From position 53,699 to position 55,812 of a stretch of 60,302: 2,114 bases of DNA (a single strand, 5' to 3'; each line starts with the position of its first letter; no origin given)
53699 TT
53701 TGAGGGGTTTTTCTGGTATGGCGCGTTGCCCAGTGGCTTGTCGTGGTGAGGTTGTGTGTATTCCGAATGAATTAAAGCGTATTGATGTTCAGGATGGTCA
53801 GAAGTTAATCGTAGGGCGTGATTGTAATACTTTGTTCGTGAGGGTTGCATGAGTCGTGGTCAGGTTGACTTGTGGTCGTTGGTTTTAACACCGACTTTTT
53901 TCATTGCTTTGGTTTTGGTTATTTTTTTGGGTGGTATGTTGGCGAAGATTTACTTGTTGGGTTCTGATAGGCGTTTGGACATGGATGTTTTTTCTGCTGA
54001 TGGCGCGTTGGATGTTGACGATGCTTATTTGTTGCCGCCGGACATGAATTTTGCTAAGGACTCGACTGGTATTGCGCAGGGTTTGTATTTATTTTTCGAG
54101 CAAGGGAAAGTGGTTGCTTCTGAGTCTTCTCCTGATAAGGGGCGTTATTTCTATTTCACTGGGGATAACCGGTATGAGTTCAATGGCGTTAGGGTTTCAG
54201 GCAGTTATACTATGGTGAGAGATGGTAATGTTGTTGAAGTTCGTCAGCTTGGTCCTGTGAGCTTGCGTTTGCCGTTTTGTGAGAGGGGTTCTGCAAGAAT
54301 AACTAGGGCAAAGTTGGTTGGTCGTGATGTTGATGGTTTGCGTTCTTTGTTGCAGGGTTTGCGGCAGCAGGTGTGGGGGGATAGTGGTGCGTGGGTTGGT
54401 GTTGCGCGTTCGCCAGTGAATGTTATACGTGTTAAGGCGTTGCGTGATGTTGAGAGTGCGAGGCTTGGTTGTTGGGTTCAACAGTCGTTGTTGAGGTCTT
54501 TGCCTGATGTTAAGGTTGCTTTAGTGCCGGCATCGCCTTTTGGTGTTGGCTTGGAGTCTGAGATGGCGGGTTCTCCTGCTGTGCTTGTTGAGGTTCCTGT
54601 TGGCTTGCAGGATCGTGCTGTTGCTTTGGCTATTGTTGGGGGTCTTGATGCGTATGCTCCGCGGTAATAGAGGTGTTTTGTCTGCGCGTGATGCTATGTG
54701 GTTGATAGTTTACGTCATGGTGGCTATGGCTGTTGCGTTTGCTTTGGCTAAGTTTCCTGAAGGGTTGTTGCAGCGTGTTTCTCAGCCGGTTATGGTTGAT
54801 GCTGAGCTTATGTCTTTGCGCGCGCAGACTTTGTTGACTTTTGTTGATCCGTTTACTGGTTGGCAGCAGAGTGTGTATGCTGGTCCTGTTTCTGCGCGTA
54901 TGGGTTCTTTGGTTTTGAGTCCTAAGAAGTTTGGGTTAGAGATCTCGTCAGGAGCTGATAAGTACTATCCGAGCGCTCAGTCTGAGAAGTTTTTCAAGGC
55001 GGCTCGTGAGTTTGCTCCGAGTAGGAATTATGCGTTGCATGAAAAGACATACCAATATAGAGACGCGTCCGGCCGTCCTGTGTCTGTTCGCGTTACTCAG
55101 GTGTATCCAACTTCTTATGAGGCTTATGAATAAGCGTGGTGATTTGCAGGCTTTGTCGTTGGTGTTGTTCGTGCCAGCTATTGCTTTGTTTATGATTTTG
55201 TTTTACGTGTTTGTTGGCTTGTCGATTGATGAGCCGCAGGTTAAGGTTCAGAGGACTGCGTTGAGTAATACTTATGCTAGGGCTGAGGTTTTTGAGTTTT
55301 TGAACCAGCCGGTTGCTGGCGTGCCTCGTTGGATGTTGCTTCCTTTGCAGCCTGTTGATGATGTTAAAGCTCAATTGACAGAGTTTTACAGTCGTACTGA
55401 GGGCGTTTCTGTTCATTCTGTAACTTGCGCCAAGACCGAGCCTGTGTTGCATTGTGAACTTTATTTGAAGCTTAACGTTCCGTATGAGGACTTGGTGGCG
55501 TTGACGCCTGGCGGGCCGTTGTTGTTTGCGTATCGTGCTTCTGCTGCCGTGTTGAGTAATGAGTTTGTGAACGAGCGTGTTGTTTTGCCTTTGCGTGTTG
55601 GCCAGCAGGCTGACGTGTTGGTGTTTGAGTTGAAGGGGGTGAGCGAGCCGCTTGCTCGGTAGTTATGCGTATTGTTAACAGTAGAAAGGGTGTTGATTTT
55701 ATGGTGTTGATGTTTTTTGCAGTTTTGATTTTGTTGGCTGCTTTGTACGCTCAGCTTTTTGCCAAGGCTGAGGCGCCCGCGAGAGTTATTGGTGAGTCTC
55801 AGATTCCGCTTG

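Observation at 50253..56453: Twelve consecutive genes all carry class III (archaeal type IV pilin-like) signal peptides, with no assembly machinery in sight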

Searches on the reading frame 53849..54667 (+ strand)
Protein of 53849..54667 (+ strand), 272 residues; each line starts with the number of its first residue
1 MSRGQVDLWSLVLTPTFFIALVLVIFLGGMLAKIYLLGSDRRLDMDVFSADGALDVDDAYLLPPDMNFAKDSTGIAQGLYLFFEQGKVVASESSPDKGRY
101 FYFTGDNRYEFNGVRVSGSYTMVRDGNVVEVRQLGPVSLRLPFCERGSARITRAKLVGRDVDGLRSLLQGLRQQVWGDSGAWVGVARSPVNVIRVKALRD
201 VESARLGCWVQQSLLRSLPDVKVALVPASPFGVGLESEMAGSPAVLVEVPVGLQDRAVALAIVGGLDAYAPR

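Call 7: search_protein_families(library=pfam, proteins=[window:53849-54667:+], max_evalue=1)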
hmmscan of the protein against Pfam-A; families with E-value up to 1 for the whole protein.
window:53849-54667:+ (272 aa): 0 families

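Call 9: find_encoding_contigs(protein=window:53849-54667:+, flank=10000, max_places=6)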
Protein window:53849-54667:+ (272 aa): 3 contigs read that carry it; 3 places shown.
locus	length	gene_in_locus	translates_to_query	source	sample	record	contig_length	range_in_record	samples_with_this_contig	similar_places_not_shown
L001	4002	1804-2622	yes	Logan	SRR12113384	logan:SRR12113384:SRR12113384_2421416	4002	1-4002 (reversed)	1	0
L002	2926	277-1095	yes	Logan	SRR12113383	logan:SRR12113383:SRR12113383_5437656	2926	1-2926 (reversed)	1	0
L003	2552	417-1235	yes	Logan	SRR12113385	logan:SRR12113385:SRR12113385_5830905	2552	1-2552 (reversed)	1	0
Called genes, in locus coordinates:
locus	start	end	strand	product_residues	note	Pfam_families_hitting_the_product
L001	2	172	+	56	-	?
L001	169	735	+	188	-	-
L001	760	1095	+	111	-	-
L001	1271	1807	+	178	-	-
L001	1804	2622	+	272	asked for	-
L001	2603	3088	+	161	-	-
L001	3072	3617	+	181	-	-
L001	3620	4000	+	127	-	?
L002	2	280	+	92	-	?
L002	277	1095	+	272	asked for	-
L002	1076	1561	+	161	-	-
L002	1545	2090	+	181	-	-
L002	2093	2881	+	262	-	-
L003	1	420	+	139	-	?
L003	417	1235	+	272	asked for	-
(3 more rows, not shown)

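Call 12: find_related_loci(query=window:53849-54667:+, collection=genome_contigs, flank=10000)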
Query window:53849-54667:+ (272 aa) in genome_contigs; peptide patterns used: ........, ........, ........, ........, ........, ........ (x = any residue, [..] = any of these).
59 stretches matched a pattern, but none encodes a relative of the query by tblastn (E <= 1e-3).

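Call 33: search_solved_structures(query=A2, max_evalue=1, show_alignments=1)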
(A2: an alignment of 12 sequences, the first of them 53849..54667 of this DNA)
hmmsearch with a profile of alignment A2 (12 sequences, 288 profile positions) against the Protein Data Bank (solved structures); distinct sequences matched with E-value up to 1: 1.
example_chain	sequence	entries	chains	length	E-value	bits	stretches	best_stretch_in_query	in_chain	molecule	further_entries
3cx6_B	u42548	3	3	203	0.58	12.6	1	200-264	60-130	Rho guanine nucleotide exchange factor 11 | Glutamate Transporter Associated Protein 48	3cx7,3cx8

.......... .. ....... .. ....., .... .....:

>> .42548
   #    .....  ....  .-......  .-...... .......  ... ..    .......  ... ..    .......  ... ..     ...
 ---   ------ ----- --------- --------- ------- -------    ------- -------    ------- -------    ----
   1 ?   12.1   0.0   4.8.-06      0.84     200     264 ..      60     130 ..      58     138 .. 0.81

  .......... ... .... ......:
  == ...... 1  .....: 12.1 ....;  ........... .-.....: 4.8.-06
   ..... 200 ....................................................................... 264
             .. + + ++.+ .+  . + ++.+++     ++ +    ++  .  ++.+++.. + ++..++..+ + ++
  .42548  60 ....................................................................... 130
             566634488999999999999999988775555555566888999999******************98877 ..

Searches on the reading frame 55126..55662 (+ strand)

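Call 7: search_protein_families(library=pfam, proteins=[window:55126-55662:+], max_evalue=1)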
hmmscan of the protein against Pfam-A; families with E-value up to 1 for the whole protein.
window:55126-55662:+ (178 aa): 1 family
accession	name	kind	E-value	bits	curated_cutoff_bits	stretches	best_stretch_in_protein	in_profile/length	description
PF07916.16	TraG_N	-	0.064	12.6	36.1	1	13-90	61-122/462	TraG-like protein, N-terminal region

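Call 70: search_protein_families(library=ncbifam, proteins=[window:55126-55662:+], max_evalue=1)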
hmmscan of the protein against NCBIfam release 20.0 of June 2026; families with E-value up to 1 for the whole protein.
window:55126-55662:+ (178 aa): 1 family
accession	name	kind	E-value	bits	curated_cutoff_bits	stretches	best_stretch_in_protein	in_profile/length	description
NF009879.0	PRK13340.1-4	subfamily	0.2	10.5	434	1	72-133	204-265/406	alanine racemase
